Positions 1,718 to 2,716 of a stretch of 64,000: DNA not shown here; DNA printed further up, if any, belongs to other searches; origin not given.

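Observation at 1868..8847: Completely consolidated nitrogen-control locus headed by a GlnR-like atypical OmpR regulator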

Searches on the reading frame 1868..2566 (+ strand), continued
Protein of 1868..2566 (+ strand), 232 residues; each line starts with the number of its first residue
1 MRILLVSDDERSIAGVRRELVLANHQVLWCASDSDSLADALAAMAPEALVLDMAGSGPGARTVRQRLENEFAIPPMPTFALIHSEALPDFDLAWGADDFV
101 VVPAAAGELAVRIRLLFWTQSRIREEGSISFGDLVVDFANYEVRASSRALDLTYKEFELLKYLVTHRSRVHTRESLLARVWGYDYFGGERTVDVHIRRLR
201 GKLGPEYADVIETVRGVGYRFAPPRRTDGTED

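Call 41: find_encoding_contigs(protein=P0030, flank=8000, max_places=1)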
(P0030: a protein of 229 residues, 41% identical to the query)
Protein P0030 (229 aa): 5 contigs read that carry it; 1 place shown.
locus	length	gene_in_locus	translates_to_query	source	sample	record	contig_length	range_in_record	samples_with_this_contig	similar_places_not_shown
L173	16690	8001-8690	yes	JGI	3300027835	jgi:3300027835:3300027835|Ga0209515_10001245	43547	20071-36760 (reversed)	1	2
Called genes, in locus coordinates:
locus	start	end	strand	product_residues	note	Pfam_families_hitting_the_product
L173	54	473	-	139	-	PF00210:Ferritin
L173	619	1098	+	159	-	PF01475:FUR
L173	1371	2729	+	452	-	PF07396:Porin_O_P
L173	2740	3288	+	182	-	PF04205:FMN_bind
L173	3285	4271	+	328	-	PF02424:ApbE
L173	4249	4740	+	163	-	PF27139:Aq_1264_TM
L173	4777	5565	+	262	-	PF02535:Zip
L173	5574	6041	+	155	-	-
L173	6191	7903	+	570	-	PF00795:CN_hydrolase, PF02540:NAD_synthase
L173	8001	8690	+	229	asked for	PF21695:GlnR_1st, PF00486:Trans_reg_C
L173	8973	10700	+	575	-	-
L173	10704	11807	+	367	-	-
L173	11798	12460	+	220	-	-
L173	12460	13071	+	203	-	-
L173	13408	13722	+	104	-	PF00486:Trans_reg_C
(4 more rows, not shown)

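Call 42: find_encoding_contigs(protein=P0028, flank=8000, max_places=1)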
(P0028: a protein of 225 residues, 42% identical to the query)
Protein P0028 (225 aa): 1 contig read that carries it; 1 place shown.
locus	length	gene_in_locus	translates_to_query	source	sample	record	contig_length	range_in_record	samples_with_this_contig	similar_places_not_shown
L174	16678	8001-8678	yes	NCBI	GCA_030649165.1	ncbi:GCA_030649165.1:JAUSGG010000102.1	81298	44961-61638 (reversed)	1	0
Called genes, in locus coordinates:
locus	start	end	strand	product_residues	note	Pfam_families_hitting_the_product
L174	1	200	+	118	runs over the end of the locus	PF01934:HepT-like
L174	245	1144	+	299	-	-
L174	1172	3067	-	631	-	PF00009:GTP_EFTU, PF01926:MMR_HSR1 (faint), PF13671:AAA_33 (faint), PF22594:GTP-eEF1A_C, PF01583:APS_kinase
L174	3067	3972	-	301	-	PF01507:PAPS_reduct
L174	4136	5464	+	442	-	PF03951:Gln-synt_N, PF00120:Gln-synt_C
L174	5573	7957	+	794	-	PF04932:Wzy_C, PF13424:TPR_12 (faint), PF13431:TPR_17 (faint), PF14559:TPR_19 (faint), PF00515:TPR_1 (faint), PF13432:TPR_16 (weak), PF13414:TPR_11 (weak), PF13432:TPR_16 (weak), +3 more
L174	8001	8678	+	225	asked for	PF00486:Trans_reg_C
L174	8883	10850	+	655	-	PF00082:Peptidase_S8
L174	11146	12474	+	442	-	PF03951:Gln-synt_N, PF00120:Gln-synt_C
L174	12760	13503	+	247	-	PF02540:NAD_synthase, PF03054:tRNA_Me_trans (faint)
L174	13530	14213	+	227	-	PF00072:Response_reg, PF00486:Trans_reg_C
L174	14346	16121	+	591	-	PF00672:HAMP, PF00989:PAS, PF08448:PAS_4, PF13426:PAS_9 (weak), PF00512:HisKA, PF02518:HATPase_c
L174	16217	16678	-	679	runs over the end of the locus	PF00890:FAD_binding_2, PF07992:Pyr_redox_2 (faint)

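Call 43: find_encoding_contigs(protein=P0038, flank=8000, max_places=1)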
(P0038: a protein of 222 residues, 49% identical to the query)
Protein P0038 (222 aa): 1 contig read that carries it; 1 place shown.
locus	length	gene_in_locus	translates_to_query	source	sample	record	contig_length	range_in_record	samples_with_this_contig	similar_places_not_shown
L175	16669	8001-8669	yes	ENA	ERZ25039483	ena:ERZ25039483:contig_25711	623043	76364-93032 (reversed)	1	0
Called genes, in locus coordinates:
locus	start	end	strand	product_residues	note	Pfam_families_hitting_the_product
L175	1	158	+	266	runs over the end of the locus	PF01988:VIT1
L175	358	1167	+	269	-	PF00009:GTP_EFTU, PF01926:MMR_HSR1 (weak)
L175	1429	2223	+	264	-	PF00679:EFG_C, PF21018:BipA_C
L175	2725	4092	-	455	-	PF06089:Asparaginase_II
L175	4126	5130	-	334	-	PF01571:GCV_T (weak), PF08669:GCV_T_C (faint)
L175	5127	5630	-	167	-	PF08768:THAP4_heme-bd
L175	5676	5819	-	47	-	-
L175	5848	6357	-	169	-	PF00583:Acetyltransf_1, PF13673:Acetyltransf_10, PF13508:Acetyltransf_7, PF08445:FR47 (weak)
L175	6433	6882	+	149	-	PF02580:Tyr_Deacylase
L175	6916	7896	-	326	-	PF25302:NADase_transloc (weak)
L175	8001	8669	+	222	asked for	PF21695:GlnR_1st, PF00486:Trans_reg_C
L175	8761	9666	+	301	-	PF13673:Acetyltransf_10 (faint), PF13527:Acetyltransf_9 (faint), PF00583:Acetyltransf_1, PF13508:Acetyltransf_7 (weak), PF08445:FR47 (weak)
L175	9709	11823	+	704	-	PF13089:PP_kinase_N, PF13091:PLDc_2 (faint), PF02503:PP_kinase, PF17941:PP_kinase_C_1, PF13090:PP_kinase_C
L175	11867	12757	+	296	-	PF00293:NUDIX, PF00300:His_Phos_1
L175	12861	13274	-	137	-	PF00085:Thioredoxin (weak)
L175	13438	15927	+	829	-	PF00133:tRNA-synt_1, PF09334:tRNA-synt_1g, PF13603:tRNA-synt_1_2, PF00133:tRNA-synt_1, PF08264:Anticodon_1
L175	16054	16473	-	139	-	PF00005:ABC_tran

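Call 63: predict_structure(alignment_id=A1)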
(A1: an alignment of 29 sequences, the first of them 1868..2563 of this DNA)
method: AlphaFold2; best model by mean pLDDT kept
length: 232 residues; sequences in the alignment: 29
mean_pLDDT: 89.4   pTM: 0.62
mean pLDDT of the five models: 89.4, 88.9, 87.5, 87.4, 86.9
residues with pLDDT >= 90: 147; 70-90: 72; 50-70: 9; < 50: 4
segments of 3 or more residues with pLDDT < 50: 229-232
pLDDT, mean of each block of 10 residues (from residue 1): 95 93 96 96 96 87 90 91 89 85 91 85 74 92 95 96 89 90 81 96 94 93 73 44
secondary structure, 60 per line:
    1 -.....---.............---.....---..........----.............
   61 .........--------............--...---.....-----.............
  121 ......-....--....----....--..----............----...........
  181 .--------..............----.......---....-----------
elements in order: E2-6 H10-22 E26-30 H34-43 E48-52 H53-69 E78-83 H84-89 E98-102 H108-126 E128-131 E134-137 E142-145 H154-165 E170-172 H173-181 H190-203 E211-214 E218-221

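Call 66: fold_search(model_id=the predicted structure, library=pdb)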
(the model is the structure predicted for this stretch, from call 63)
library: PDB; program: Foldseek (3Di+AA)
matches with E <= 10: 1561; with E <= 0.001: 322
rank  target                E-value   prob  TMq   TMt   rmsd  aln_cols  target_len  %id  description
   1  8hih_N                9.9e-19  1.00  0.41  0.43  17.4       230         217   37  Cryo-EM structure of Mycobacterium tuberculosis transcription initiation complex with transcription factor GlnR (released 2023-06-07)
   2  8hih_P                3.0e-16  1.00  0.40  0.43   8.7       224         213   39  Cryo-EM structure of Mycobacterium tuberculosis transcription initiation complex with transcription factor GlnR (released 2023-06-07)
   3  1ys6_A                3.4e-16  1.00  0.45  0.46  12.4       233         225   31  Crystal structure of the response regulatory protein PrrA from Mycobacterium Tuberculosis (released 2006-02-07)
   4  1ys6_B                5.3e-16  1.00  0.46  0.46  12.3       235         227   31  Crystal structure of the response regulatory protein PrrA from Mycobacterium Tuberculosis (released 2006-02-07)
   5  1ys7_A                6.4e-16  1.00  0.45  0.47  12.3       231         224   32  Crystal structure of the response regulator protein prrA complexed with Mg2+ (released 2006-02-07)
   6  5ed4_F                4.2e-15  1.00  0.39  0.42  13.7       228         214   26  Structure of a PhoP-DNA complex (released 2016-04-27)
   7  1ys7_B                8.9e-15  1.00  0.44  0.45  12.3       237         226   31  Crystal structure of the response regulator protein prrA complexed with Mg2+ (released 2006-02-07)
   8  2gwr                  1.2e-14  1.00  0.43  0.44  11.3       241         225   29  Crystal structure of the response regulator protein mtrA from Mycobacterium Tuberculosis (released 2006-05-23)
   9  3r0j_B                1.6e-14  1.00  0.44  0.46  17.3       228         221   27  Structure of PhoP from Mycobacterium tuberculosis (released 2011-07-13)
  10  5u8m_A                3.1e-14  1.00  0.45  0.45  14.1       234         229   26  A novel family of redox sensors in the streptococci evolved from two-component response regulators (released 2017-12-20)
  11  7lz9                  4.0e-14  1.00  0.40  0.45  13.9       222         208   29  Inactive form of VanR from S. coelicolor (released 2021-07-14)
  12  6lgq_D                5.2e-14  1.00  0.62  0.65   5.2       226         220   26  The crystal complex structure of histidine kinase and response regulator (released 2020-12-09)
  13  5ed4_E                5.2e-14  1.00  0.43  0.45  13.7       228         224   27  Structure of a PhoP-DNA complex (released 2016-04-27)
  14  9dvt_R                8.0e-14  1.00  0.42  0.41  17.9       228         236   31  Cryo-EM structure of RpaA bound to PkaiBC DNA and the CTD of the alpha subunit of RNAP from the cyanobacterium Synecho (released 2025-10-15)
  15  3r0j_A                9.1e-14  1.00  0.44  0.45  17.5       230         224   26  Structure of PhoP from Mycobacterium tuberculosis (released 2011-07-13)
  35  8hig_A                4.2e-12  1.00  0.40  0.92   1.3        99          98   61  Co-crystal structure of C-terminal DNA binding domain of Saccharopolyspora erythraea GlnR in complex with its cognate  (released 2023-11-22)
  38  8hml_A                1.3e-11  1.00  0.40  0.92   1.2        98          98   61  Co-crystal structure of the C terminal DNA binding domain of Saccharopolyspora erythraea GlnR in complex with its cons (released 2023-06-07)
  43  8hml_B                8.0e-11  1.00  0.38  0.90   1.8        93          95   66  Co-crystal structure of the C terminal DNA binding domain of Saccharopolyspora erythraea GlnR in complex with its cons (released 2023-06-07)
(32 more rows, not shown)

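Call 69: find_encoding_contigs(protein=P0010, flank=10000, max_places=1)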
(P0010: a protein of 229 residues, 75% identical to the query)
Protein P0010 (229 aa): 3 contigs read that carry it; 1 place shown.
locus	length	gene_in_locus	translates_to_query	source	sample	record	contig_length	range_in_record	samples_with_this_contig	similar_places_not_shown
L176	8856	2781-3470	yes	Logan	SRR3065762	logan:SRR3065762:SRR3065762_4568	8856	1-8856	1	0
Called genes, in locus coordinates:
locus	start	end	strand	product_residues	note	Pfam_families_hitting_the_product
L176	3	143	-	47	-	?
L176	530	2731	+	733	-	PF20581:DUF6785, PF20580:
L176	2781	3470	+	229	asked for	PF21695:GlnR_1st (weak), PF00486:Trans_reg_C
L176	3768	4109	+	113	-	PF00543:P-II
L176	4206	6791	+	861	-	PF08335:GlnD_UR_UTase, PF01966:HD (weak), PF01842:ACT (faint), PF24931:ACT_ACR9_3rd (weak)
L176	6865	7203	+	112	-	PF00543:P-II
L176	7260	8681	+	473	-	PF03951:Gln-synt_N, PF00120:Gln-synt_C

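Call 70: find_encoding_contigs(protein=P0002, flank=10000, max_places=1)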
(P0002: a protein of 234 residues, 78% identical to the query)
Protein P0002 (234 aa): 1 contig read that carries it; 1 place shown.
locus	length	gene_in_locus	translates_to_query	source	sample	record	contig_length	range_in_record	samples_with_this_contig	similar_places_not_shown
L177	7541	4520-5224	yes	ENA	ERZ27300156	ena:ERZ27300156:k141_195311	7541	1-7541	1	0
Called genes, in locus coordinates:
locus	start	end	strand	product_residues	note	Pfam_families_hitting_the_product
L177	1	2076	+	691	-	?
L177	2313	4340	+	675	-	PF20581:DUF6785, PF20580:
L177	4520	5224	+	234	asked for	PF21695:GlnR_1st, PF00486:Trans_reg_C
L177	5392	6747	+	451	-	PF00909:Ammonium_transp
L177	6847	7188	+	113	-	PF00543:P-II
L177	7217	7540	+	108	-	?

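Call 74: search_protein_families(library=pfam, proteins=[L014:15683-16360:+, L014:10001-10669:+, L008:10001-10657:+, L011:403-1068:+, L007:9980-10654:+, P0028, P0030, P0014], max_evalue=0.01)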
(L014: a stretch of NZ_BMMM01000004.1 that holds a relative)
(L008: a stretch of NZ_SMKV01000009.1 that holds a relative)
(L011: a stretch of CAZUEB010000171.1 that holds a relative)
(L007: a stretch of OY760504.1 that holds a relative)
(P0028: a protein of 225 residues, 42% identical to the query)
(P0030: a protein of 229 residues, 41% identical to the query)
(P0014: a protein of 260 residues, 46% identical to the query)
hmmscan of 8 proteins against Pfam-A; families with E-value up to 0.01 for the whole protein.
L014:15683-16360:+ (226 aa): 2 families
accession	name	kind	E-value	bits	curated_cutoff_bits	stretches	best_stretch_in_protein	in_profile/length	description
PF00072.30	Response_reg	-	2.4e-33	115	30.2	1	4-114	1-111/111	Response regulator receiver domain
PF00486.34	Trans_reg_C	-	8.3e-27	93.5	26.2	1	153-226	1-75/77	Transcriptional regulatory protein, C terminal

L014:10001-10669:+ (223 aa): 2 families
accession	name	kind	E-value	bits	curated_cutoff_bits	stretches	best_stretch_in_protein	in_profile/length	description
PF21695.3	GlnR_1st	-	4.6e-44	149.3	27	1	1-110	3-111/111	Transcription regulator GlnR, N-terminal domain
PF00486.34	Trans_reg_C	-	8.7e-30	103.1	26.2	1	143-216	2-77/77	Transcriptional regulatory protein, C terminal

L008:10001-10657:+ (219 aa): 2 families
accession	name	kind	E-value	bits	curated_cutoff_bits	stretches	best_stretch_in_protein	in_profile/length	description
PF21695.3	GlnR_1st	-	5.3e-41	139.5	27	1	1-106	3-110/111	Transcription regulator GlnR, N-terminal domain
PF00486.34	Trans_reg_C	-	6.7e-29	100.2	26.2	1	139-213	1-77/77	Transcriptional regulatory protein, C terminal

L011:403-1068:+ (222 aa): 4 families
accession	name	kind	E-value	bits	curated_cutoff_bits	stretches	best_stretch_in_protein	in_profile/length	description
PF00486.34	Trans_reg_C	-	1.1e-27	96.4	26.2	1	149-221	3-77/77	Transcriptional regulatory protein, C terminal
PF21695.3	GlnR_1st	-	0.00069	20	27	1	41-114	39-108/111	Transcription regulator GlnR, N-terminal domain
PF00072.30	Response_reg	-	0.0027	18.3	30.2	0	2-112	1-109/111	Response regulator receiver domain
PF24896.1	Receiver_CRE1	-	0.008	16.8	27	0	26-117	45-135/136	AHK4/CRE1/WOL first receiver domain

L007:9980-10654:+ (224 aa): 3 families
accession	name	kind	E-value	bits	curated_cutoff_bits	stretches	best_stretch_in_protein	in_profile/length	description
PF00486.34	Trans_reg_C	-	4.1e-28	97.7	26.2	1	149-221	3-77/77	Transcriptional regulatory protein, C terminal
PF21695.3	GlnR_1st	-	1e-05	25.9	27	1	5-116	4-110/111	Transcription regulator GlnR, N-terminal domain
PF00072.30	Response_reg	-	0.0069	17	30.2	0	4-113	1-110/111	Response regulator receiver domain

P0028 (225 aa): 2 families
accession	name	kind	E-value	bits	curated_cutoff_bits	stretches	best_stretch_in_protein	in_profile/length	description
PF00486.34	Trans_reg_C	-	3.8e-28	97.8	26.2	1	148-222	1-77/77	Transcriptional regulatory protein, C terminal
PF21695.3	GlnR_1st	-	0.00018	21.9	27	1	47-117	42-110/111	Transcription regulator GlnR, N-terminal domain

P0030 (229 aa): 3 families
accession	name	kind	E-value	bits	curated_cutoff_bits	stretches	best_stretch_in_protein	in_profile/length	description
PF00486.34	Trans_reg_C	-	9e-30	103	26.2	1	148-222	1-77/77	Transcriptional regulatory protein, C terminal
PF21695.3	GlnR_1st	-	5.6e-09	36.4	27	1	3-117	2-110/111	Transcription regulator GlnR, N-terminal domain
PF00072.30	Response_reg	-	0.0011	19.6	30.2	1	4-114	1-110/111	Response regulator receiver domain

P0014 (260 aa): 2 families
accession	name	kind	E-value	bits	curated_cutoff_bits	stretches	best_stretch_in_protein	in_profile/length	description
PF00486.34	Trans_reg_C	-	5.3e-29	100.5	26.2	1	183-257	1-77/77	Transcriptional regulatory protein, C terminal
PF21695.3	GlnR_1st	-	6.9e-05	23.2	27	1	67-152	30-110/111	Transcription regulator GlnR, N-terminal domain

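Call 75: find_encoding_contigs(protein=P0015, flank=8000, max_places=1)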
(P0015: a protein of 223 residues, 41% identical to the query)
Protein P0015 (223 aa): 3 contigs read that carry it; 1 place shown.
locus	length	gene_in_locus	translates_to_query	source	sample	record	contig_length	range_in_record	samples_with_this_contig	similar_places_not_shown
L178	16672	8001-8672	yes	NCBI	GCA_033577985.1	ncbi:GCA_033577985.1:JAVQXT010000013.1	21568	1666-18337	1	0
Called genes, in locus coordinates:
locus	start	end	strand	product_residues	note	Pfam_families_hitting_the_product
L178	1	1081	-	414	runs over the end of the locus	PF14258:DUF4350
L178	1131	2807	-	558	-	PF13559:DUF4129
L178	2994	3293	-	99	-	-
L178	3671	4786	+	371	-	PF01408:GFO_IDH_MocA, PF02894:GFO_IDH_MocA_C, PF22725:GFO_IDH_MocA_C3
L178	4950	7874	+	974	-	PF01011:PQQ, PF13360:PQQ_2, PF13570:Beta-prop_ACSF4 (faint), PF13360:PQQ_2 (weak), PF00144:Beta-lactamase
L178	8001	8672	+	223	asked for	PF21695:GlnR_1st, PF00486:Trans_reg_C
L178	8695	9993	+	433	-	PF00083:Sugar_tr, PF07690:MFS_1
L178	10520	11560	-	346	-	PF06723:MreB_Mbl, PF00022:Actin (weak), PF11104:PilM_2 (faint), PF00012:HSP70, PF14450:FtsA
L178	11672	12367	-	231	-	PF20582:UPF0758_N, PF04002:RadC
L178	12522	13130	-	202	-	PF02545:Maf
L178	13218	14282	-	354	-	PF01408:GFO_IDH_MocA, PF02894:GFO_IDH_MocA_C, PF22725:GFO_IDH_MocA_C3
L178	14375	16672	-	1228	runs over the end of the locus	-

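Call 76: find_encoding_contigs(protein=P0081, flank=8000, max_places=1)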
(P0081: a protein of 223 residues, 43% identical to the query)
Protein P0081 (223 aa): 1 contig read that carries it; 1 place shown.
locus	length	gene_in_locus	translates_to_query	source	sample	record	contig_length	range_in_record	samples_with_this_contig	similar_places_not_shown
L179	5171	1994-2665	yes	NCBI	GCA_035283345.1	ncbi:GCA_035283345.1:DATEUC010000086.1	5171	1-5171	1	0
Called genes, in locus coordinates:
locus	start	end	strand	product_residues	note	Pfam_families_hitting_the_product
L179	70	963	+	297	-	-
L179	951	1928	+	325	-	PF00892:EamA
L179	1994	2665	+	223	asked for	PF21695:GlnR_1st, PF00486:Trans_reg_C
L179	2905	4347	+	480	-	PF03951:Gln-synt_N, PF00120:Gln-synt_C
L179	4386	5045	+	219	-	PF00486:Trans_reg_C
